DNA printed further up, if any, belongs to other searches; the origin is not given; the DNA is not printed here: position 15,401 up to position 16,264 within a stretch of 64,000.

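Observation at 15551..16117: Cupin-type phosphoglucose isomerase (archaeal-type cPGI) signature in a bacterial, CPR-like genome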

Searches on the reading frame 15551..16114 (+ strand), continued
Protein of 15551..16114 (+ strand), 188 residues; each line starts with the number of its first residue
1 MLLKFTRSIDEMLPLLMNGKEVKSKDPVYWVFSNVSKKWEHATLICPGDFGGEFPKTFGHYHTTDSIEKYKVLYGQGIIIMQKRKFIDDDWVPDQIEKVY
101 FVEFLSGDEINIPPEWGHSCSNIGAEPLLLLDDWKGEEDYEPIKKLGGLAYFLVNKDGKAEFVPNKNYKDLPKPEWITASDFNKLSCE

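Call 35: search_protein_families(library=pfam, proteins=[L058:1624-3045:+, L060:10723-12156:+, L024:7079-7909:-, L021:5929-7374:-, L059:13292-14716:+, L069:10738-12480:+, L028:9001-9930:-, L036:10585-11010:-, L058:880-1599:+, L040:10596-11321:+], max_evalue=0.00001)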
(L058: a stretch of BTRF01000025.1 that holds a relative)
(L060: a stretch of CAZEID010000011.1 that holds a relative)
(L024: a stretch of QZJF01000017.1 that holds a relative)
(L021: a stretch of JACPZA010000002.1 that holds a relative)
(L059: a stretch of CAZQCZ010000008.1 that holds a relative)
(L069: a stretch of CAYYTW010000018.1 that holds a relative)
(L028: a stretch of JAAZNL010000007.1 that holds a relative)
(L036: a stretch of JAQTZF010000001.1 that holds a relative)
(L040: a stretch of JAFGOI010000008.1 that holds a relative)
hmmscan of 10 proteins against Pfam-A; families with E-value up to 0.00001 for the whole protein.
L058:1624-3045:+ (474 aa): 3 families
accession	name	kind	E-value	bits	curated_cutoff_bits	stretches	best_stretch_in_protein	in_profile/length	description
PF02878.22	PGM_PMM_I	-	3.8e-28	98.3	22.5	1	20-151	3-137/138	Phosphoglucomutase/phosphomannomutase, alpha/beta/alpha domain I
PF02879.22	PGM_PMM_II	-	9.9e-25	87.5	29.3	1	174-271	7-103/103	Phosphoglucomutase/phosphomannomutase, alpha/beta/alpha domain II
PF02880.22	PGM_PMM_III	-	9.8e-19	68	20.7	1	275-382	1-110/115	Phosphoglucomutase/phosphomannomutase, alpha/beta/alpha domain III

L060:10723-12156:+ (478 aa): 0 families

L024:7079-7909:- (277 aa): 1 family
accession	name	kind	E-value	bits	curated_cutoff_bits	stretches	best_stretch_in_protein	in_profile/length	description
PF00480.26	ROK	-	1.4e-32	113.9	22.9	1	3-271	2-290/294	ROK family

L021:5929-7374:- (482 aa): 2 families
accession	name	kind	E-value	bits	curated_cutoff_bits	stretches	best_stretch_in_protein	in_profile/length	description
PF02781.21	G6PD_C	-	1.3e-92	310.4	27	1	194-472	1-295/296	Glucose-6-phosphate dehydrogenase, C-terminal domain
PF00479.28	G6PD_N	-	5.9e-54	183.9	22.1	1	7-192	1-183/183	Glucose-6-phosphate dehydrogenase, NAD binding domain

L059:13292-14716:+ (475 aa): 1 family
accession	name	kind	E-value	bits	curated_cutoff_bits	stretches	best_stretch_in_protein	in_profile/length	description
PF00496.27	SBP_bac_5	-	1.1e-29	104.1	32.4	1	70-385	2-361/368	Bacterial extracellular solute-binding proteins, family 5 Middle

L069:10738-12480:+ (581 aa): 5 families
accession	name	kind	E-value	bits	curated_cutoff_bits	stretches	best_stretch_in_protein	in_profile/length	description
PF22505.1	RNase_J_b_CASP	-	1.6e-41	141.5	27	1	247-368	1-122/126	Ribonuclease J, beta-CASP domain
PF17770.6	RNase_J_C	-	3.3e-31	108.7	23.8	1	479-581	1-102/102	Ribonuclease J C-terminal domain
PF00753.33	Lactamase_B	-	5.7e-18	66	22.7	1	42-239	4-182/196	Metallo-beta-lactamase superfamily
PF12706.13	Lactamase_B_2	-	1.2e-12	48.3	27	1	87-190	29-146/200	Beta-lactamase superfamily domain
PF07521.17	RMMBL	-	2.3e-08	34.3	21.6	1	391-440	16-63/63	Zn-dependent metallo-hydrolase RNA specificity domain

L028:9001-9930:- (310 aa): 2 families
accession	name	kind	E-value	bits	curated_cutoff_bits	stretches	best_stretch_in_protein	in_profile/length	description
PF00005.33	ABC_tran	-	3.5e-31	109.1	25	1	18-160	2-136/137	ABC transporter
PF13304.12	AAA_21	-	1.9e-14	54.9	27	1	117-189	222-298/304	AAA domain, putative AbiEii toxin, Type IV TA system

L036:10585-11010:- (142 aa): 2 families
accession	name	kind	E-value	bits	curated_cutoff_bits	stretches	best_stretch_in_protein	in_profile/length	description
PF02823.21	ATP-synt_DE_N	-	6.1e-24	84.3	27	1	10-88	1-80/80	ATP synthase, Delta/Epsilon chain, beta-sandwich domain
PF00401.25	ATP-synt_DE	-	1.2e-09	38.6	24.6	1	92-136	1-46/47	ATP synthase, Delta/Epsilon chain, long alpha-helix domain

L058:880-1599:+ (240 aa): 1 family
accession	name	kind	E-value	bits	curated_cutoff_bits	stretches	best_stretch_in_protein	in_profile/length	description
PF01904.24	DUF72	-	1.3e-71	241.6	25.3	1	21-235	1-215/217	Protein of unknown function DUF72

L040:10596-11321:+ (242 aa): 1 family
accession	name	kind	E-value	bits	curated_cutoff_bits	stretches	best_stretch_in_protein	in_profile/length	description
PF00160.26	Pro_isomerase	-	4.8e-46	157.3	21.7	1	88-239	1-159/159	Cyclophilin type peptidyl-prolyl cis-trans isomerase/CLD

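Call 37: find_encoding_contigs(protein=P0002, flank=10000, max_places=3)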
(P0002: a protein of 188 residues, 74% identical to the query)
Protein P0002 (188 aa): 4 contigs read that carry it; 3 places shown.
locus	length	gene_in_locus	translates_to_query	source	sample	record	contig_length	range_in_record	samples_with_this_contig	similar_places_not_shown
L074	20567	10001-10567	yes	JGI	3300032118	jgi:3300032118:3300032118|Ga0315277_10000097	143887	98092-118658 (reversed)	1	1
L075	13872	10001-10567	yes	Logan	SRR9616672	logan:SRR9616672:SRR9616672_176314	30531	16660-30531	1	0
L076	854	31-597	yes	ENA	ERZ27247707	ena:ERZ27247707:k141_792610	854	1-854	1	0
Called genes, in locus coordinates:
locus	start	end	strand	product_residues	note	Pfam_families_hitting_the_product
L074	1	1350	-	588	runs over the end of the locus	PF04294:VanW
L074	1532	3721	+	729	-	PF05228:CHASE4, PF00672:HAMP (weak), PF00512:HisKA, PF02518:HATPase_c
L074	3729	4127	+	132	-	PF00072:Response_reg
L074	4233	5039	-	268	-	-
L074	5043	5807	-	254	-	PF00990:GGDEF (weak)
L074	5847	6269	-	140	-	PF02600:DsbB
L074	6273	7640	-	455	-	PF01134:GIDA (faint), PF01266:DAO (faint), PF01946:Thi4 (faint), PF03486:HI0933_like (faint), PF07992:Pyr_redox_2 (faint), PF21688:FAD-depend_C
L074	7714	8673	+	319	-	PF01207:Dus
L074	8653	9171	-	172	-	PF01300:Sua5_yciO_yrdC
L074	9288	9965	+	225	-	PF13624:SurA_N_3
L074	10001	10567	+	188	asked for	PF06560:GPI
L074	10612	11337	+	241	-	PF01255:Prenyltransf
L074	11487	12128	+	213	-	PF24675:NpmA, PF02390:Methyltransf_4 (weak), PF13847:Methyltransf_31, PF13649:Methyltransf_25 (weak)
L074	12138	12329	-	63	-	-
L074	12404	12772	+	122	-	-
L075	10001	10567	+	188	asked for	PF06560:GPI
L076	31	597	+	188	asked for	PF06560:GPI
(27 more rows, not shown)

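Call 38: find_encoding_contigs(protein=P0001, flank=10000, max_places=3)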
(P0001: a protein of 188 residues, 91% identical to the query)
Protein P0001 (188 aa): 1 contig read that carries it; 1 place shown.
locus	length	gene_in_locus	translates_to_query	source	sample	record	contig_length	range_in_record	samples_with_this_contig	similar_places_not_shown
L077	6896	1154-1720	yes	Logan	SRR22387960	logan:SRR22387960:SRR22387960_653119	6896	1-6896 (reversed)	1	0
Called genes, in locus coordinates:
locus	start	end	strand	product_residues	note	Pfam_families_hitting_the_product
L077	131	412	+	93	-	PF01207:Dus (weak)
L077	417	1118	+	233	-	PF13624:SurA_N_3, PF09312:SurA_N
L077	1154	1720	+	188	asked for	PF06560:GPI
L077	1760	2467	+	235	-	PF01255:Prenyltransf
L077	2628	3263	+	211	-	PF24675:NpmA, PF13847:Methyltransf_31, PF08241:Methyltransf_11 (weak), PF13649:Methyltransf_25 (weak)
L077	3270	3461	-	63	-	-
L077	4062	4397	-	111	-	-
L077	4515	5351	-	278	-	PF01323:DSBA (faint), PF13462:Thioredoxin_4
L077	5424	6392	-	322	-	PF00535:Glycos_transf_2, PF10111:Glyco_tranf_2_2 (weak), PF13641:Glyco_tranf_2_3 (weak)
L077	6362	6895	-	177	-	?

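Call 42: search_protein_families(library=pfam, alignment_id=A2, max_evalue=0.00001)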
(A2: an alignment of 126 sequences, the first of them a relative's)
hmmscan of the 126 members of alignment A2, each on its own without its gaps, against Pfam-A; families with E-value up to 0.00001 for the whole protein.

A. member 1, L001:9200-9898:+ (233 aa): 2 families
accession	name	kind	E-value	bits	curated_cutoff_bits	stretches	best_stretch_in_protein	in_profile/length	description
PF13624.11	SurA_N_3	-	4.2e-09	36.9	27.2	1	93-165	86-161/162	SurA-like N-terminal domain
PF09312.16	SurA_N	-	2.4e-07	31.4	30.8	1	93-158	45-110/118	SurA N-terminal domain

B. families by the number of members that match (of 126 scanned): 82 families (the first 25 are shown)
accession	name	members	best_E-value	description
PF13624.11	SurA_N_3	17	2.3e-14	SurA-like N-terminal domain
PF01255.24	Prenyltransf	10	1.8e-75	Putative undecaprenyl diphosphate synthase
PF02878.22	PGM_PMM_I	8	6.9e-31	Phosphoglucomutase/phosphomannomutase, alpha/beta/alpha domain I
PF02879.22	PGM_PMM_II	8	3e-26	Phosphoglucomutase/phosphomannomutase, alpha/beta/alpha domain II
PF02880.22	PGM_PMM_III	8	9.8e-19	Phosphoglucomutase/phosphomannomutase, alpha/beta/alpha domain III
PF09312.16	SurA_N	8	7.2e-08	SurA N-terminal domain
PF13623.11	SurA_N_2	7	5.2e-07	SurA-like N-terminal domain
PF00496.27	SBP_bac_5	6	4e-73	Bacterial extracellular solute-binding proteins, family 5 Middle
PF02781.21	G6PD_C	5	4e-97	Glucose-6-phosphate dehydrogenase, C-terminal domain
PF00479.28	G6PD_N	5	4.2e-58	Glucose-6-phosphate dehydrogenase, NAD binding domain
PF00480.26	ROK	4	2.5e-60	ROK family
PF02823.21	ATP-synt_DE_N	4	3.9e-24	ATP synthase, Delta/Epsilon chain, beta-sandwich domain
PF00401.25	ATP-synt_DE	4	1e-10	ATP synthase, Delta/Epsilon chain, long alpha-helix domain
PF00160.26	Pro_isomerase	3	2.4e-47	Cyclophilin type peptidyl-prolyl cis-trans isomerase/CLD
PF22505.1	RNase_J_b_CASP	3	2.3e-42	Ribonuclease J, beta-CASP domain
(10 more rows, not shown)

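Call 58: find_encoding_contigs(protein=window:15551-16114:+, flank=2000, max_places=4)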
Protein window:15551-16114:+ (188 aa): 4 contigs read that carry it; 1 place shown.
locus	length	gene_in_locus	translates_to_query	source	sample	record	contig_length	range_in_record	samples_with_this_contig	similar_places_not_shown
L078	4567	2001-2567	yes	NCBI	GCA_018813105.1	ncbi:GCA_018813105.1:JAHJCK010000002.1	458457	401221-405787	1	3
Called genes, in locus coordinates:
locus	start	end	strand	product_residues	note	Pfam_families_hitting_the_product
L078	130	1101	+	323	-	PF01207:Dus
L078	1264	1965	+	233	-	PF13624:SurA_N_3 (weak), PF09312:SurA_N (weak)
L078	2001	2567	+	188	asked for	PF06560:GPI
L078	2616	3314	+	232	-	PF01255:Prenyltransf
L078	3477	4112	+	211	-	PF24675:NpmA, PF02390:Methyltransf_4, PF13847:Methyltransf_31, PF13649:Methyltransf_25 (weak)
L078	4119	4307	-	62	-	-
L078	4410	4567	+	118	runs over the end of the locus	-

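Call 64: search_protein_representatives(alignment_id=A1)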
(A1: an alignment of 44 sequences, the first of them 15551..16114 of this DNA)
Query: 44 sequences, 190 profile positions. Proteins with E-value up to 0.001 (for the whole library): 1036; up to 1e-10: 553; up to 1e-30: 25. The best 150 are listed.
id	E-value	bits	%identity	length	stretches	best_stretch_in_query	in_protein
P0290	8.6e-76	270.0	-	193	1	1-188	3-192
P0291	1.7e-70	252.7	-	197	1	1-185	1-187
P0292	1.8e-67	242.9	-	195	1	1-185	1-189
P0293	5.9e-67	241.2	-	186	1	1-187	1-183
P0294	7.2e-64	231.1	-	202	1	1-187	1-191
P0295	2.1e-63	229.6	-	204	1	1-186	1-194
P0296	5.6e-62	225.0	-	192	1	5-185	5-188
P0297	7.0e-60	218.1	-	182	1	1-186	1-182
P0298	5.3e-59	215.3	-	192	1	1-187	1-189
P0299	1.0e-54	201.3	-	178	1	1-185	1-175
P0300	6.8e-50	185.6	-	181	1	1-170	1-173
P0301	6.1e-48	179.2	-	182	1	1-186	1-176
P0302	4.4e-46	173.1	-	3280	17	125-185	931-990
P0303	6.9e-44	166.0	-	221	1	1-188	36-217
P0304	6.2e-41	156.3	-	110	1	80-188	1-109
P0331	6.1e-27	110.7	-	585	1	5-183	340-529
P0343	5.0e-25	104.4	-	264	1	6-175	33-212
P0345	9.0e-25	103.6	-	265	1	5-177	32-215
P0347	4.1e-24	101.5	-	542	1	6-170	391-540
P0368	2.8e-22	95.5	-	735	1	6-183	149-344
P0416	4.2e-20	88.4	-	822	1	6-178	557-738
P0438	1.6e-19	86.5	-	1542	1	31-183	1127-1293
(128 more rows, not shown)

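Call 66: search_protein_families(library=pfam, proteins=[P0331, P0347, P0343, P0345, P0368, P0416, P0438], max_evalue=0.00001)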
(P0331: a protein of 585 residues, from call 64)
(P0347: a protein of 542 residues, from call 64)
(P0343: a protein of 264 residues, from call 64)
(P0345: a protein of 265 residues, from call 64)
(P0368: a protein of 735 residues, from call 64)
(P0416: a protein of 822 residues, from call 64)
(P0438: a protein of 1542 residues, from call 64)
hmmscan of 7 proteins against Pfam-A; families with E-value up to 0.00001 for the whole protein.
P0331 (585 aa): 3 families
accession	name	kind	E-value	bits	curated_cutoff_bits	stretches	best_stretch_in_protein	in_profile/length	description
PF06560.17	GPI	-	3.8e-35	121.2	20.7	1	363-507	30-171/182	Glucose-6-phosphate isomerase (GPI)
PF00483.29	NTP_transferase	-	5.9e-30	105.1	21.2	1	6-274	1-240/245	Nucleotidyl transferase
PF12804.13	NTP_transf_3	-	4.6e-09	37.1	27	1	7-160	1-122/160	MobA-like NTP transferase domain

P0347 (542 aa): 3 families
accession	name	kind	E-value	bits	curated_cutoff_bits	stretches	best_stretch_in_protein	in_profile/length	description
PF06560.17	GPI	-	5.1e-23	81.7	20.7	1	422-531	53-171/182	Glucose-6-phosphate isomerase (GPI)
PF02878.22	PGM_PMM_I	-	1.1e-20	74.2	22.5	1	3-121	8-135/138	Phosphoglucomutase/phosphomannomutase, alpha/beta/alpha domain I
PF02880.22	PGM_PMM_III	-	1.1e-06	29.2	20.7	1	260-317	54-108/115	Phosphoglucomutase/phosphomannomutase, alpha/beta/alpha domain III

P0343 (264 aa): 1 family
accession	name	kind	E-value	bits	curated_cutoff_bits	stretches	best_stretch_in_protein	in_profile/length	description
PF06560.17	GPI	-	2.2e-33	115.5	20.7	1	34-198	2-171/182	Glucose-6-phosphate isomerase (GPI)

P0345 (265 aa): 1 family
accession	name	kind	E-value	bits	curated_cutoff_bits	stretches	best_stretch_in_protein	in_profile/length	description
PF06560.17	GPI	-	1.5e-41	142.1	20.7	1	48-200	23-172/182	Glucose-6-phosphate isomerase (GPI)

P0368 (735 aa): 1 family
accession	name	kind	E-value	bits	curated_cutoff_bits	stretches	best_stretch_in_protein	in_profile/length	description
PF06560.17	GPI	-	1.5e-32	112.8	20.7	1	150-321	2-173/182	Glucose-6-phosphate isomerase (GPI)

P0416 (822 aa): 3 families
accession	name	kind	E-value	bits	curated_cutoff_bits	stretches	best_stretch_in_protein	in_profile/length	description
PF06560.17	GPI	-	7.3e-34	117.1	20.7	1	576-721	26-172/182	Glucose-6-phosphate isomerase (GPI)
PF02880.22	PGM_PMM_III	-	2.9e-12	47.2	20.7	1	201-300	19-110/115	Phosphoglucomutase/phosphomannomutase, alpha/beta/alpha domain III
PF02879.22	PGM_PMM_II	-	1.1e-10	42.5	29.3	1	41-134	17-99/103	Phosphoglucomutase/phosphomannomutase, alpha/beta/alpha domain II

P0438 (1542 aa): 2 families
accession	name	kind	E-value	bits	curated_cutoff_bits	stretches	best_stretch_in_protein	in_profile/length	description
PF06560.17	GPI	-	3.4e-30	105.1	20.7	1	1116-1268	35-173/182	Glucose-6-phosphate isomerase (GPI)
PF02381.23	MraZ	-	9.1e-10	38.8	23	1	926-972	8-54/72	MraZ protein, putative antitoxin-like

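Call 67: search_protein_families(library=ncbifam, proteins=[P0331, P0347, P0343, P0345, P0026, P0368, P0416], max_evalue=0.001)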
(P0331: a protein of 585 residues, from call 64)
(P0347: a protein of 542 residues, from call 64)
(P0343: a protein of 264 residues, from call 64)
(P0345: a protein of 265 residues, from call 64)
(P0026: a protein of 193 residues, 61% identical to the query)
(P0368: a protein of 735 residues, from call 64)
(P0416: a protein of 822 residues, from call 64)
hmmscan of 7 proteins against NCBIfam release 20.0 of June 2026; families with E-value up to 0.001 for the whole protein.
P0331 (585 aa): 30 families (the best 25 are shown)
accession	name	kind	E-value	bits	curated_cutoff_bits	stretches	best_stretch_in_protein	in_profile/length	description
TIGR01099.1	galU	equivalog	7.9e-108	360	326.8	1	4-272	1-261/261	UTP--glucose-1-phosphate uridylyltransferase GalU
NF009928.0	PRK13389.1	equivalog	9.8e-75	251.5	548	1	3-295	7-298/302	UTP--glucose-1-phosphate uridylyltransferase GalU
NF007516.0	PRK10122.1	equivalog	7.6e-62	209.1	534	1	6-278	5-278/297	UTP--glucose-1-phosphate uridylyltransferase GalF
TIGR01105.1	galF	equivalog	5.9e-60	202.9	659.2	1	6-278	5-278/297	GalU regulator GalF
TIGR01208.1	rmlA_long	equivalog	5.6e-37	127.4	320.25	1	6-275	1-233/353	glucose-1-phosphate thymidylyltransferase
TIGR03992.1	Arch_glmU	subfamily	5.2e-34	117.8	292.1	1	6-273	2-224/393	bifunctional sugar-1-phosphate nucleotidylyltransferase/acetyltransferase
NF041313.1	UDPGP_AglF_Halo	equivalog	3.5e-32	111.7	400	2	90-265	64-223/234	UTP--glucose-1-phosphate uridylyltransferase AglF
TIGR01207.1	rmlA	equivalog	1.6e-20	73.4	360.65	1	6-259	1-216/286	glucose-1-phosphate thymidylyltransferase RfbA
NF012024.0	PRK15480.1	equivalog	1.6e-19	70.2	588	2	3-57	2-56/292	glucose-1-phosphate thymidylyltransferase RfbA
NF041173.1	Sug_nt_acttase_Thmprot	equivalog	1.5e-15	57.1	600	1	6-270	2-221/405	bifunctional sugar-1-phosphate nucleotidylyltransferase/acetyltransferase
TIGR01173.1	glmU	equivalog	1.6e-10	40.4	366.85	1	6-173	2-138/452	bifunctional UDP-N-acetylglucosamine diphosphorylase/glucosamine-1-phosphate N-acetyltransferase GlmU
NF045761.1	NAMPUrTaseMurU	equivalog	3e-10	40.3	250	1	6-66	2-62/226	N-acetylmuramate alpha-1-phosphate uridylyltransferase MurU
NF010935.0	PRK14355.1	equivalog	3.6e-10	39.1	718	1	6-79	5-75/459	bifunctional UDP-N-acetylglucosamine diphosphorylase/glucosamine-1-phosphate N-acetyltransferase GlmU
NF010933.0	PRK14353.1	equivalog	8.4e-09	34.5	505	1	5-71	6-69/453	bifunctional UDP-N-acetylglucosamine diphosphorylase/glucosamine-1-phosphate N-acetyltransferase GlmU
TIGR02623.1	G1P_cyt_trans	equivalog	5.7e-08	32.5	300.25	1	6-159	2-154/255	glucose-1-phosphate cytidylyltransferase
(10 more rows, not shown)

P0347 (542 aa): 5 families
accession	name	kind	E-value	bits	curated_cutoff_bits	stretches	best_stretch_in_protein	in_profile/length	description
TIGR03990.1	Arch_GlmM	equivalog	2e-48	165.4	439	2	3-151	8-163/444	phosphoglucosamine mutase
NF007088.0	PRK09542.1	equivalog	2.1e-35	122.6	618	2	187-396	239-448/456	phosphomannomutase/phosphoglucomutase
NF011943.0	PRK15414.1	subfamily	1.2e-27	97.1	801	2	2-106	10-118/456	phosphomannomutase CpsG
NF046027.1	PhglucPhmanMutPgmG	equivalog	1.2e-25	90.1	600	2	2-159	13-173/460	phosphoglucomutase/phosphomannomutase PgmG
TIGR01455.1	glmM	equivalog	3.4e-23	82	447.55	2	33-171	41-186/442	phosphoglucosamine mutase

P0343 (264 aa): 0 families

P0345 (265 aa): 0 families

P0026 (193 aa): 0 families

P0368 (735 aa): 0 families

P0416 (822 aa): 2 families
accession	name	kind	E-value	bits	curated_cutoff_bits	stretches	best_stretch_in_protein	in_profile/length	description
TIGR03990.1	Arch_GlmM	equivalog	6.7e-15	54.9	439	1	206-300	275-361/444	phosphoglucosamine mutase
TIGR01455.1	glmM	equivalog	0.00054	18.8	447.55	0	207-301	278-364/442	phosphoglucosamine mutase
